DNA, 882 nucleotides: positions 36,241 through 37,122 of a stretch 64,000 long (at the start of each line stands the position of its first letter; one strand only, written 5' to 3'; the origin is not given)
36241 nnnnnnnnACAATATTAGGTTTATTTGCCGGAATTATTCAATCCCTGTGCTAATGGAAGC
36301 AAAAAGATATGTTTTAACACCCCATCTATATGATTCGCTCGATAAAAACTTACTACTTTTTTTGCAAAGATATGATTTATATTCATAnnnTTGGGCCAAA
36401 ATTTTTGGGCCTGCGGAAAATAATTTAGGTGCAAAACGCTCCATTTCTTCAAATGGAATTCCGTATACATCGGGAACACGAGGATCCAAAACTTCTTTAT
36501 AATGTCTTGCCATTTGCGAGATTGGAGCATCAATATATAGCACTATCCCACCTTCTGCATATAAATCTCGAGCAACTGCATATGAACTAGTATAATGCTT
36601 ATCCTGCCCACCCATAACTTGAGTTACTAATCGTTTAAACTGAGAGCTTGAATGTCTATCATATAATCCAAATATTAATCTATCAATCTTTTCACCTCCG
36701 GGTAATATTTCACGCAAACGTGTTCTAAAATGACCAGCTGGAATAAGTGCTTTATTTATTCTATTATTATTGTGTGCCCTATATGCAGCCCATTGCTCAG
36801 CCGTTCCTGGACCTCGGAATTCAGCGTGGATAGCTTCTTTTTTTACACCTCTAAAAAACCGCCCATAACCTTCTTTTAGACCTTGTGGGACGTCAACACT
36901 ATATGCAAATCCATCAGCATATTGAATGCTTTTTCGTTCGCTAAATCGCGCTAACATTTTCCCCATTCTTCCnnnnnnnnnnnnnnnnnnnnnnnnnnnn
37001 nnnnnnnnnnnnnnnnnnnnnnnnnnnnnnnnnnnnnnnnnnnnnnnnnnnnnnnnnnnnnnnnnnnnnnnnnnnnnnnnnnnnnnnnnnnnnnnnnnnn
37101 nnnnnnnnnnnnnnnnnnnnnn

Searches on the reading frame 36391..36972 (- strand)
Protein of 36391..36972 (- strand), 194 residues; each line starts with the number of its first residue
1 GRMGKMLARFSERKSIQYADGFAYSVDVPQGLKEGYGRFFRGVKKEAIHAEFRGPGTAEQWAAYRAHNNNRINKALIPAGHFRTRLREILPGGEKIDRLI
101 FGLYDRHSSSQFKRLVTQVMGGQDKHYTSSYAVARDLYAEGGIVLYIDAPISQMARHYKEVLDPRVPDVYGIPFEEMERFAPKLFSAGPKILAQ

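Call 20: search_protein_families(library=pfam, proteins=[window:36391-36972:-], max_evalue=10)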
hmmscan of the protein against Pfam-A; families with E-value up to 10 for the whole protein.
seq(194 aa): 0 families

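Call 53: find_homologous_proteins(query=window:36391-36972:-, max_evalue=0.001)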
Query seq(194 aa): 75 candidates shared short words with the query, none scored E <= 0.001.
